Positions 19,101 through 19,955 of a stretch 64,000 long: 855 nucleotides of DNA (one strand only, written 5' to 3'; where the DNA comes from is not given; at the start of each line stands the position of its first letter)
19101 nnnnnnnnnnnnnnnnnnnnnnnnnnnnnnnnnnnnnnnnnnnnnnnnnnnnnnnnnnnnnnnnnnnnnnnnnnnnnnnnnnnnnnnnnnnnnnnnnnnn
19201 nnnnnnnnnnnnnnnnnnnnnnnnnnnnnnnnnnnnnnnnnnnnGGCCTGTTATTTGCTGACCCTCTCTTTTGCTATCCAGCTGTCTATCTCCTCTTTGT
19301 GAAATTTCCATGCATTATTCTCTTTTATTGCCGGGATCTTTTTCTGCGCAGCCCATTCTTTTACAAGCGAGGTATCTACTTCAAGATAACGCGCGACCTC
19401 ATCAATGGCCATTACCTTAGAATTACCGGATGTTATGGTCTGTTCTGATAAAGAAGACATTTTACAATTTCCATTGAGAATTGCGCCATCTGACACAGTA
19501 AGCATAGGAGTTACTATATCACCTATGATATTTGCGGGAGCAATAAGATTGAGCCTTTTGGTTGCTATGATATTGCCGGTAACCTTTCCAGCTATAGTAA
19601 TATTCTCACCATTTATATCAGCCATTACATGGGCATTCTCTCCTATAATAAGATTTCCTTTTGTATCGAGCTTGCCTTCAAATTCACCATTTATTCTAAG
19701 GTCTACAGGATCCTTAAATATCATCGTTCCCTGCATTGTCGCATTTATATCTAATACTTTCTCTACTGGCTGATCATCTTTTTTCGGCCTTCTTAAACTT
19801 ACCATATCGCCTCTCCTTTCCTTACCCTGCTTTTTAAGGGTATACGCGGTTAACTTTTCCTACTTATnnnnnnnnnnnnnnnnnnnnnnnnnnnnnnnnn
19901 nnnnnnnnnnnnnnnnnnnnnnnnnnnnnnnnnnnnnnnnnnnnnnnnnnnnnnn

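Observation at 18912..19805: Bactofilin fused to an excisionase-type HTH, next to a paralogous HTH-transmembrane protein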

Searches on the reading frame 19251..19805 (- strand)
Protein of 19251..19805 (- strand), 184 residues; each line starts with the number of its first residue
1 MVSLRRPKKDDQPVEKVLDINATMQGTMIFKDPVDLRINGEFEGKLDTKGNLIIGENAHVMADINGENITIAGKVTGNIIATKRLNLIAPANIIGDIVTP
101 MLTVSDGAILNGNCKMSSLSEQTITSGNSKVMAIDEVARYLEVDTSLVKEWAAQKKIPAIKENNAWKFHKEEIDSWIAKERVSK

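Call 3: search_protein_families(library=pfam, proteins=[window:19251-19805:-], max_evalue=1)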
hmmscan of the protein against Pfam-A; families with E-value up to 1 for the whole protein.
window:19251-19805:- (184 aa): 2 families
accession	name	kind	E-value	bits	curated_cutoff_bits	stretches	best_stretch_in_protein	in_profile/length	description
PF04519.19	Bactofilin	-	1e-23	83.8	27.9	1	18-115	3-98/98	Polymer-forming cytoskeletal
PF12728.13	HTH_17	-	1.3e-10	41.8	27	1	134-180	4-50/51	Helix-turn-helix domain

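Call 4: search_protein_families(library=ncbifam, proteins=[window:19251-19805:-], max_evalue=1)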
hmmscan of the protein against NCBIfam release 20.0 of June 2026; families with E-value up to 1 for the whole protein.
window:19251-19805:- (184 aa): 5 families
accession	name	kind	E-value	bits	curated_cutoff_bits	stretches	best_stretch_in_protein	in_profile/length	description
NF047737.1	antiphage_MADS1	equivalog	3.2e-15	56.1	80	1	130-177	2-49/49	methylation-associated defense system helix-turn-helix domain-containing protein MAD1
TIGR01764.1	excise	domain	9.3e-08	32.3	28.8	1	132-178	2-48/49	excisionase family DNA-binding protein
NF007481.0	PRK10072.1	equivalog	0.0068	16.9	110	1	131-163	46-78/96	HTH-type transcriptional regulator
NF007971.0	PRK10695.1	equivalog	0.026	12.7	824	1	10-115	271-373/875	YdbH family protein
NF033787.1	HTH_BldC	subfamily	0.038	13.8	77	1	131-160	2-31/49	BldC family transcriptional regulator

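Call 5: find_homologous_proteins(query=window:19251-19805:-, max_evalue=0.001)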
Query window:19251-19805:- (184 aa): 510 proteins with E <= 0.001 among 564 candidates; the best 120 are listed.
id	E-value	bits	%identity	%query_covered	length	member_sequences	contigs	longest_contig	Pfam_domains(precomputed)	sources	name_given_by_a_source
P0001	1.0e-113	395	100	100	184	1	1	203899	PF12728.14,PF04519.20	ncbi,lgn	-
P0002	7.6e-102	356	89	100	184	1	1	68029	PF12728.14,PF04519.20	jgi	jgi:excisionase family DNA binding protein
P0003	3.4e-97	341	86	100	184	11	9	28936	PF12728.14,PF04519.20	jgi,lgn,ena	-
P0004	2.5e-95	335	85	100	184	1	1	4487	PF12728.14,PF04519.20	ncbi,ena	-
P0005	4.0e-93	328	84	100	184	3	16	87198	PF12728.14,PF04519.20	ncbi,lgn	-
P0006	1.2e-91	323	83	100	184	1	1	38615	PF12728.14,PF04519.20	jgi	-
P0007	2.4e-91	322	82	100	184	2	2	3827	PF12728.14,PF04519.20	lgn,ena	-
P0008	7.5e-91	321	81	100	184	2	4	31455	PF12728.14,PF04519.20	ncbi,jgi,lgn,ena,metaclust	metaclust:\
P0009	5.3e-89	315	79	100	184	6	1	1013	PF12728.14,PF04519.20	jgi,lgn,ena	-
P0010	8.3e-88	311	77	100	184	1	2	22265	PF12728.14,PF04519.20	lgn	-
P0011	6.3e-86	305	78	100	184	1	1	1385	PF12728.14,PF04519.20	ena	-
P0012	1.6e-85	303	74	100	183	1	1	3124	PF12728.14,PF04519.20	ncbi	-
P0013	7.6e-82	291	69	100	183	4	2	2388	PF12728.14,PF04519.20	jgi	-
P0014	1.1e-81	291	71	100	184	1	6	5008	PF12728.14,PF04519.20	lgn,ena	-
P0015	1.8e-81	290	71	100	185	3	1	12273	PF12728.14,PF04519.20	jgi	jgi:excisionase family DNA binding protein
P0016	2.3e-81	290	70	100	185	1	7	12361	PF12728.14,PF04519.20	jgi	jgi:excisionase family DNA binding protein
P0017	3.5e-81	289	72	100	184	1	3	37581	PF12728.14,PF04519.20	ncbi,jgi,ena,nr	ncbi:MAG: helix-turn-helix domain-containing protein [Dehalococcoidia bacterium]|nr:MAG: helix-turn-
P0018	2.7e-80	286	70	100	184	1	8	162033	PF12728.14,PF04519.20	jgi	jgi:excisionase family DNA binding protein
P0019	2.8e-80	286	70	100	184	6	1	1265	PF12728.14,PF04519.20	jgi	-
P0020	7.7e-80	285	69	100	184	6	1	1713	PF12728.14,PF04519.20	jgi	-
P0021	9.2e-80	284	70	100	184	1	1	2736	PF12728.14,PF04519.20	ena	-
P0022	1.1e-79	284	70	100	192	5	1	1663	PF12728.14,PF04519.20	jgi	jgi:excisionase family DNA binding protein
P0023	2.0e-79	283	70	100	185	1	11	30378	PF12728.14,PF04519.20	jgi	jgi:excisionase family DNA binding protein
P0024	2.3e-79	283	70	100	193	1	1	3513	PF12728.14,PF04519.20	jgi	jgi:excisionase family DNA binding protein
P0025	1.9e-78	280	70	100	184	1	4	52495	PF12728.14,PF04519.20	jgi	jgi:excisionase family DNA binding protein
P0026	2.5e-78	280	68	100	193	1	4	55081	PF12728.14,PF04519.20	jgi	jgi:excisionase family DNA binding protein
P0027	7.1e-78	278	69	100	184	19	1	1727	PF12728.14,PF04519.20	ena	-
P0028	1.7e-77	277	69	100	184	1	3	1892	PF12728.14,PF04519.20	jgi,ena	-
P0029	4.4e-77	276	67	100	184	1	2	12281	PF12728.14,PF04519.20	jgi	jgi:excisionase family DNA binding protein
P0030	7.1e-77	275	66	97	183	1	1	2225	PF12728.14,PF04519.20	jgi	jgi:excisionase family DNA binding protein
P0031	9.2e-77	275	67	100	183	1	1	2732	PF12728.14,PF04519.20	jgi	jgi:excisionase family DNA binding protein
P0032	4.8e-76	272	67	100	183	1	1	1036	PF12728.14,PF04519.20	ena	-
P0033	5.9e-76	272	70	97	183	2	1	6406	PF12728.14,PF04519.20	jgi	-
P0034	6.7e-76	272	70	100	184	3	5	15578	PF12728.14,PF04519.20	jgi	jgi:excisionase family DNA binding protein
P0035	1.4e-75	271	69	94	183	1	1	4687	PF12728.14,PF04519.20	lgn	-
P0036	1.7e-75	271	66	100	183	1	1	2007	PF12728.14,PF04519.20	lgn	-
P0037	1.9e-75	270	68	100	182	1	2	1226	PF12728.14,PF04519.20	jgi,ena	-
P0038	2.4e-75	270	67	100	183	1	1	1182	PF12728.14,PF04519.20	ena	-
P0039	3.0e-75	270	66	100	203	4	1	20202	PF12728.14,PF04519.20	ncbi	ncbi:MAG: polymer-forming cytoskeletal protein [Candidatus Omnitrophota bacterium]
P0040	4.2e-75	269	66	100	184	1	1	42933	PF12728.14,PF04519.20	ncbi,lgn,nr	ncbi:MAG: polymer-forming cytoskeletal protein [Candidatus Omnitrophica bacterium]|nr:polymer-formin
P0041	1.3e-74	268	63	100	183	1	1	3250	PF12728.14,PF04519.20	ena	-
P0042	1.4e-74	268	65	100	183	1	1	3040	PF12728.14,PF04519.20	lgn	-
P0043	4.3e-74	266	65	100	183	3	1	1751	PF12728.14,PF04519.20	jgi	jgi:excisionase family DNA binding protein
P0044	4.9e-74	266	67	100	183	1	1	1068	PF12728.14,PF04519.20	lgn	-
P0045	9.4e-74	265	68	96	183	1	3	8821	PF12728.14,PF04519.20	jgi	-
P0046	6.5e-73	262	63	100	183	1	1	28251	PF12728.14,PF04519.20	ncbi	ncbi:MAG: polymer-forming cytoskeletal protein [Candidatus Omnitrophota bacterium]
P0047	6.6e-73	262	65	100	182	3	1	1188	PF12728.14,PF04519.20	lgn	-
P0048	9.8e-73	262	65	100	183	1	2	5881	PF12728.14,PF04519.20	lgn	-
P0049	1.3e-72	261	66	99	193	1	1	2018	PF12728.14,PF04519.20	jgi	jgi:excisionase family DNA binding protein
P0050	1.1e-71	258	63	96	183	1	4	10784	PF12728.14,PF04519.20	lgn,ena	-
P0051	1.8e-70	254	64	100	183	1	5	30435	PF12728.14,PF04519.20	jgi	-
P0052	7.5e-68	246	65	92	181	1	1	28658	PF12728.14,PF04519.20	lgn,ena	-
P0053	1.2e-66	242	63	96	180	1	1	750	PF12728.14,PF04519.20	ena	-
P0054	4.0e-62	227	57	99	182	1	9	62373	PF12728.14,PF04519.20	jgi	-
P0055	5.5e-59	217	55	97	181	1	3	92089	PF12728.14,PF04519.20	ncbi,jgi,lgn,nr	ncbi:MAG: polymer-forming cytoskeletal protein [Candidatus Omnitrophica bacterium]|nr:polymer-formin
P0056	1.4e-58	216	57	97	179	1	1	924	PF12728.14,PF04519.20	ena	-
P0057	3.4e-58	214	56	97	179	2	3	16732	PF12728.14,PF04519.20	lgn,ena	-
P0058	3.4e-58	214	57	94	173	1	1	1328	PF12728.14,PF04519.20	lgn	-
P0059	4.5e-58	214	55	98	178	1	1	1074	PF12728.14,PF04519.20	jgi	-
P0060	4.9e-58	214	55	95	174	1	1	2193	PF12728.14,PF04519.20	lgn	-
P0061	6.4e-58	213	57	91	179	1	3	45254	PF12728.14,PF04519.20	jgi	-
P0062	3.0e-57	211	57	97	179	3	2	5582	PF12728.14,PF04519.20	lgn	-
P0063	4.1e-57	211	53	98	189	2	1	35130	PF12728.14,PF04519.20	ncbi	ncbi:polymer-forming cytoskeletal protein [Candidatus Omnitrophota bacterium]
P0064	5.3e-57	210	55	95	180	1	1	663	PF12728.14,PF04519.20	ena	-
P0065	7.2e-57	210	54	97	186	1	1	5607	PF12728.14,PF04519.20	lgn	-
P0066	7.6e-57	210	54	97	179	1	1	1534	PF12728.14,PF04519.20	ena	-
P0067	1.3e-56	209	60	91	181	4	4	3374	PF12728.14,PF04519.20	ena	-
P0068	1.5e-56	209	55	90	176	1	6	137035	PF12728.14,PF04519.20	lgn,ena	-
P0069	2.3e-56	208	57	94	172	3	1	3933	PF12728.14,PF04519.20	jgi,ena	jgi:excisionase family DNA binding protein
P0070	3.8e-56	208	54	98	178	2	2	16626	PF12728.14,PF04519.20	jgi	-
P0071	5.0e-56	207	53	95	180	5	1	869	PF12728.14,PF04519.20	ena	-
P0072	6.0e-56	207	55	91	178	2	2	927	PF12728.14,PF04519.20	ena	-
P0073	6.1e-56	207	54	94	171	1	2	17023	PF12728.14,PF04519.20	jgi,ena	-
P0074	6.8e-56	207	53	96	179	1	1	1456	PF12728.14,PF04519.20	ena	-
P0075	7.8e-56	207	58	91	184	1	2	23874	PF12728.14,PF04519.20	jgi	jgi:excisionase family DNA binding protein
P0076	7.9e-56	207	54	97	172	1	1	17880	PF12728.14,PF04519.20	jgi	-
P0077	8.0e-56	207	57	94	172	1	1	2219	PF12728.14,PF04519.20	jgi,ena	jgi:excisionase family DNA binding protein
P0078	8.2e-56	207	55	95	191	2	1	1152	PF12728.14,PF04519.20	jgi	-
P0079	1.1e-55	206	54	95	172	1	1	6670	PF12728.14,PF04519.20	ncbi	-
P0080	1.2e-55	206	58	94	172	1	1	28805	PF12728.14,PF04519.20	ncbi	ncbi:polymer-forming cytoskeletal protein [Candidatus Omnitrophota bacterium]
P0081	1.3e-55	206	56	91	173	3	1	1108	PF12728.14,PF04519.20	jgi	-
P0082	1.3e-55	206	54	95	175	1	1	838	PF12728.14,PF04519.20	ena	-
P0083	1.5e-55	206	53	91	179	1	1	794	PF12728.14,PF04519.20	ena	-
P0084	1.6e-55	206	53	97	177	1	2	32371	PF12728.14,PF04519.20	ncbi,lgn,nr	ncbi:MAG: polymer-forming cytoskeletal protein [Candidatus Omnitrophica bacterium]|nr:polymer-formin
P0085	1.6e-55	206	53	97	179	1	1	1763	PF12728.14,PF04519.20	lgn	-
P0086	2.1e-55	205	52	98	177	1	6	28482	PF12728.14,PF04519.20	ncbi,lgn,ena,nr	ncbi:MAG: polymer-forming cytoskeletal protein [Candidatus Omnitrophica bacterium]|nr:polymer-formin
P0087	2.2e-55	205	54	91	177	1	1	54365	PF12728.14,PF04519.20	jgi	-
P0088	2.2e-55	205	51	96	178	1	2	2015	PF12728.14,PF04519.20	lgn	-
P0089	2.4e-55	205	54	97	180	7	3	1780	PF12728.14,PF04519.20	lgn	-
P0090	2.4e-55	205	56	95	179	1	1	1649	PF12728.14,PF04519.20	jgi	jgi:excisionase family DNA binding protein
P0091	2.7e-55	205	55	96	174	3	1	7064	PF12728.14,PF04519.20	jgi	jgi:excisionase family DNA binding protein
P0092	3.3e-55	205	54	96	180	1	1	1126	PF12728.14,PF04519.20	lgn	-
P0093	3.4e-55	205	52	97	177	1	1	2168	PF12728.14,PF04519.20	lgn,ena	-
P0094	3.6e-55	204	55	94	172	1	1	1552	PF12728.14,PF04519.20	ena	-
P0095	3.9e-55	204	57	97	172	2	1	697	PF12728.14,PF04519.20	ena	-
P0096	4.3e-55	204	52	96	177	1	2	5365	PF12728.14,PF04519.20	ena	-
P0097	4.4e-55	204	54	92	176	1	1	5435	PF12728.14,PF04519.20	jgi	jgi:excisionase family DNA binding protein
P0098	4.7e-55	204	57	91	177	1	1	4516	PF12728.14,PF04519.20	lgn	-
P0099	5.8e-55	204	52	97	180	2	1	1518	PF12728.14,PF04519.20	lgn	-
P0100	5.9e-55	204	53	95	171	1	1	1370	PF12728.14,PF04519.20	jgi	jgi:excisionase family DNA binding protein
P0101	8.0e-55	203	55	94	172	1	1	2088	PF12728.14,PF04519.20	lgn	-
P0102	8.2e-55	203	55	95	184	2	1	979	PF12728.14,PF04519.20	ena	-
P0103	8.7e-55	203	53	97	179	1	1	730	PF12728.14,PF04519.20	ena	-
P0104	1.0e-54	203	54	95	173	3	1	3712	PF12728.14,PF04519.20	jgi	-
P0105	1.0e-54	203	58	96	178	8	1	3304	PF12728.14,PF04519.20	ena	-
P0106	1.0e-54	203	55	90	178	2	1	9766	PF12728.14,PF04519.20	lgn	-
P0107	1.3e-54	203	54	97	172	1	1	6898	PF12728.14,PF04519.20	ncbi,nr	ncbi:MAG: polymer-forming cytoskeletal protein [Candidatus Omnitrophica bacterium]|nr:polymer-formin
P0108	1.5e-54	202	54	96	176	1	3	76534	PF12728.14,PF04519.20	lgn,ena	-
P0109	1.6e-54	202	55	95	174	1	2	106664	PF12728.14,PF04519.20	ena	-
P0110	1.7e-54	202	54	94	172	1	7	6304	PF12728.14,PF04519.20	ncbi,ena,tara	tara:strand:- start:496 stop:1014 length:519 start_codon:yes stop_codon:yes gene_type:complete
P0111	1.8e-54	202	53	96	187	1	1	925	PF12728.14,PF04519.20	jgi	jgi:excisionase family DNA binding protein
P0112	2.1e-54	202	52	91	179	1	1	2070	PF12728.14,PF04519.20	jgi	-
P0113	2.3e-54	202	53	97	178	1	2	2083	PF12728.14,PF04519.20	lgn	-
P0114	2.4e-54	202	53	95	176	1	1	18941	PF12728.14,PF04519.20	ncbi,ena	-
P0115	2.5e-54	202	54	96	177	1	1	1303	PF12728.14,PF04519.20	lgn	-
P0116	2.5e-54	202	56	95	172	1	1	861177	PF12728.14,PF04519.20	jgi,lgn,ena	-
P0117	2.5e-54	202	51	96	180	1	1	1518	PF12728.14,PF04519.20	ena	-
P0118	2.6e-54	202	52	96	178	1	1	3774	PF12728.14,PF04519.20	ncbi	-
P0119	2.8e-54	202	54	91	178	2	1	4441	PF12728.14,PF04519.20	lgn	-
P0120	2.8e-54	202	55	96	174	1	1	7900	PF12728.14,PF04519.20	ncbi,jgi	-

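Call 10: find_related_loci(query=A1, collection=genome_contigs, flank=6000)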
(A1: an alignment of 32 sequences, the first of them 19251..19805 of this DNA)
Query A1 (184 aa) in genome_contigs; peptide patterns used: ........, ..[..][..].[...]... (x = any residue, [..] = any of these).
550 stretches matched a pattern; 528 encode a relative of the query (tblastn E <= 1e-3); the best 80 are kept; 80 distinct loci.
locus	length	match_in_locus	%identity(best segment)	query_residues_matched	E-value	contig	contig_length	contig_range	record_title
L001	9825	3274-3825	85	1-184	2e-104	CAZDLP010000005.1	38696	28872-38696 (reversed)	MAG TPA_asm: uncultured Planctomycetia bacterium isolate binchicken_co243_227 genome assembly, contig: NODE_652_length_3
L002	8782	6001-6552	84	1-184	3e-101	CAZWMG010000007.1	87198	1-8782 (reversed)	MAG TPA_asm: uncultured Planctomycetia bacterium isolate SRP167671_co1_128 genome assembly, contig: NODE_245_length_8719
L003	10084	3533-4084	81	1-184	1e-98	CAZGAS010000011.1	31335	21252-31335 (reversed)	MAG TPA_asm: uncultured Planctomycetia bacterium isolate SRP191223_co1_21 genome assembly, contig: NODE_1112_length_3133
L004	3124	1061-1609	74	1-184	5e-89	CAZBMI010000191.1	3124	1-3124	MAG TPA_asm: uncultured Planctomycetia bacterium isolate binchicken_co77_39 genome assembly, contig: NODE_30492_length_3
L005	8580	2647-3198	70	1-184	5e-87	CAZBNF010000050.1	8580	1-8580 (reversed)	MAG TPA_asm: uncultured Planctomycetia bacterium isolate SRP178699_co1_432 genome assembly, contig: NODE_11650_length_85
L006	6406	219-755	70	5-183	6e-83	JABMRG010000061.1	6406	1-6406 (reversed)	MAG: Candidatus Omnitrophota bacterium isolate bin.468 k141_2417257, whole genome shotgun sequence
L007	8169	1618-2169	66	1-184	3e-82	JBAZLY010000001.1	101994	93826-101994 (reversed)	MAG: Candidatus Omnitrophota bacterium isolate SO_2017_LW4_28 scaffold_647_c1_LW137-91_2017, whole genome shotgun sequen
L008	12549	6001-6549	63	1-184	3e-79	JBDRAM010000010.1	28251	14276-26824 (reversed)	MAG: Candidatus Omnitrophota bacterium isolate MEGAHIT-group-1.1003 k141_7100334, whole genome shotgun sequence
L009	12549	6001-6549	64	1-184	6e-75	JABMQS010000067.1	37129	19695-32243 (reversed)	MAG: Candidatus Omnitrophota bacterium isolate bin.126 k141_3343437, whole genome shotgun sequence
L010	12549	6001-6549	54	1-182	3e-65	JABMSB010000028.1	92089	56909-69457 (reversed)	MAG: Candidatus Omnitrophota bacterium isolate bin.291 k141_1572698, whole genome shotgun sequence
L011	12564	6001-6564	53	2-182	2e-63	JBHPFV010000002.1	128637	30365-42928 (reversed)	Candidatus Omnitrophota bacterium isolate SAG AM-311-K22 NODE_2_length_128637_cov_31.470252, whole genome shotgun sequen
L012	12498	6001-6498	60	15-182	9e-63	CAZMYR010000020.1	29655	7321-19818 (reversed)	MAG TPA_asm: uncultured Planctomycetia bacterium isolate binchicken_co34_514 genome assembly, contig: NODE_2294_length_2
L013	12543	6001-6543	53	2-182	1e-62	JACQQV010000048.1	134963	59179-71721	MAG: Candidatus Omnitrophota bacterium isolate NC_groundwater_1342_Ag_S-0.2um_51_121 S_p2_S4_coassembly_k141_3381066, wh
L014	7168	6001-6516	57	4-181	3e-62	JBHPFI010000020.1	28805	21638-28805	Candidatus Omnitrophota bacterium isolate SAG AM-311-J02 NODE_20_length_28805_cov_30.670852, whole genome shotgun sequen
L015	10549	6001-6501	58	15-182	5e-62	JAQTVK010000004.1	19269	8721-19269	MAG: Candidatus Omnitrophota bacterium isolate STB_86 NODE_6465_length_19269_cov_2.662679_Sandtown_B, whole genome shotg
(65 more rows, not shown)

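Call 21: predict_structure(alignment_id=A1)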
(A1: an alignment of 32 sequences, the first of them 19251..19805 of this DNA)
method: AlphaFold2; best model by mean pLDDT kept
length: 184 residues; sequences in the alignment: 32
mean_pLDDT: 78.9   pTM: 0.52
mean pLDDT of the five models: 78.9, 78.0, 77.7, 77.7, 77.6
residues with pLDDT >= 90: 43; 70-90: 105; 50-70: 13; < 50: 23
segments of 3 or more residues with pLDDT < 50: 1-5, 7-14, 120-128
pLDDT, mean of each block of 10 residues (from residue 1): 45 59 82 86 89 91 92 93 90 90 87 72 47 79 83 84 80 80 53
secondary structure, 60 per line:
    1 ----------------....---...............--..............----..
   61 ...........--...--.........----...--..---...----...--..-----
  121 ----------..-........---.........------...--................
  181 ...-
elements in order: E17-20 E24-38 E41-54 E59-71 E74-76 E79-87 E92-94 E102-104 E109-111 H134-141 H145-153 E160-162 E165-169 H170-183

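Call 22: search_protein_representatives(protein=window:19251-19805:-)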
Query: 184 residues. Proteins with E-value up to 0.001 (for the whole library): 12654; up to 1e-10: 1268; up to 1e-30: 21. The best 150 are listed.
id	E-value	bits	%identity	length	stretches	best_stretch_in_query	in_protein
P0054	1.3e-62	227.0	59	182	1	4-183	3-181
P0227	1.2e-56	207.5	52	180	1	7-182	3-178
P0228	1.2e-54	201.0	55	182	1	7-183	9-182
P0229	1.3e-44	168.4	48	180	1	3-181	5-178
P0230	2.8e-44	167.3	49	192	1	8-180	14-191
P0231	2.1e-43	164.4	47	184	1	8-182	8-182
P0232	2.8e-43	164.1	44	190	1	5-182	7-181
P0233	7.0e-43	162.8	46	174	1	3-180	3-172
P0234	1.2e-42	162.0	45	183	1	5-182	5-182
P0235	1.5e-41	158.5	48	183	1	6-180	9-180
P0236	1.1e-38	149.1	44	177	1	13-182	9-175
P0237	1.1e-37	145.9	49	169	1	14-181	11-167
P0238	5.6e-37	143.5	47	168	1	10-180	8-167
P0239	7.3e-37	143.2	43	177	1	5-182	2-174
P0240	3.5e-36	141.0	42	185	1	14-182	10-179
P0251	6.9e-28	114.0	54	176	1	2-113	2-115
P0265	1.0e-22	97.2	45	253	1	14-118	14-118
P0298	1.0e-16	77.6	39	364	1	14-130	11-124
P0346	1.5e-15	73.8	38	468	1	10-116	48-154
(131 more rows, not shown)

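Call 43: search_protein_families(library=pfam, proteins=[P0346, P0265, P0298, P0251], max_evalue=0.001)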
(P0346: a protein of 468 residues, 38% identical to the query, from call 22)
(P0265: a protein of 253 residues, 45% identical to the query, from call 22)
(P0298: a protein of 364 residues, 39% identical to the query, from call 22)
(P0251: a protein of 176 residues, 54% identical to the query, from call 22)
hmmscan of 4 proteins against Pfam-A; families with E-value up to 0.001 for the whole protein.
P0346 (468 aa): 8 families
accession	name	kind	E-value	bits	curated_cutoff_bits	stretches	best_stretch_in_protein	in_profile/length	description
PF13614.12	AAA_31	-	2.5e-51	174.6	27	1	191-365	2-176/177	AAA domain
PF01656.29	CbiA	-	9.8e-19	68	25.4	1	193-415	1-125/125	CobQ/CobB/MinD/ParA nucleotide binding domain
PF04519.19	Bactofilin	-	1.9e-17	63.7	27.9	1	54-152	1-97/98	Polymer-forming cytoskeletal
PF06564.18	CBP_BcsQ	-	6.5e-14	52.4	21.3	1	192-433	3-231/234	Cellulose biosynthesis protein BcsQ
PF09140.17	MipZ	-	7.6e-13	48.8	20.7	1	192-407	2-196/262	ATPase MipZ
PF10609.15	ParA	-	6.6e-10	39.3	27.1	1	190-324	3-129/246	NUBPL iron-transfer P-loop NTPase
PF00142.24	Fer4_NifH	-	3e-07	30.6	25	1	198-263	7-74/271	4Fe-4S iron sulfur cluster binding proteins, NifH/frxC family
PF02374.21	ArsA_ATPase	-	0.00018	21.3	24.3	0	198-235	8-45/305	Anion-transporting ATPase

P0265 (253 aa): 2 families
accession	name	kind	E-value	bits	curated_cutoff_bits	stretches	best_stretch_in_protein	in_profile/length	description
PF04519.19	Bactofilin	-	1.8e-24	86.3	27.9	1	18-114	3-97/98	Polymer-forming cytoskeletal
PF07238.19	PilZ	-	6.7e-10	39.6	22.5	1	141-249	1-101/102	PilZ domain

P0298 (364 aa): 2 families
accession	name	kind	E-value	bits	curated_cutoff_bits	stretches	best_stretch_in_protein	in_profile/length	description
PF04519.19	Bactofilin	-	1.6e-23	83.2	27.9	1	14-109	2-97/98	Polymer-forming cytoskeletal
PF06725.17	3D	-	3e-08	34.2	23.8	1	284-344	3-67/72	3D domain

P0251 (176 aa): 2 families
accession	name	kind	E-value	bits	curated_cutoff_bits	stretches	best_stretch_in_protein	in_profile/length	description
PF04519.19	Bactofilin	-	1.1e-24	87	27.9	1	19-115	2-96/98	Polymer-forming cytoskeletal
PF07331.16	TctB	-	5.3e-05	23.9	29.1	1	113-176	85-137/137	Tripartite tricarboxylate transporter TctB family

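Call 47: find_encoding_contigs(protein=P0001, flank=3000, max_places=2)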
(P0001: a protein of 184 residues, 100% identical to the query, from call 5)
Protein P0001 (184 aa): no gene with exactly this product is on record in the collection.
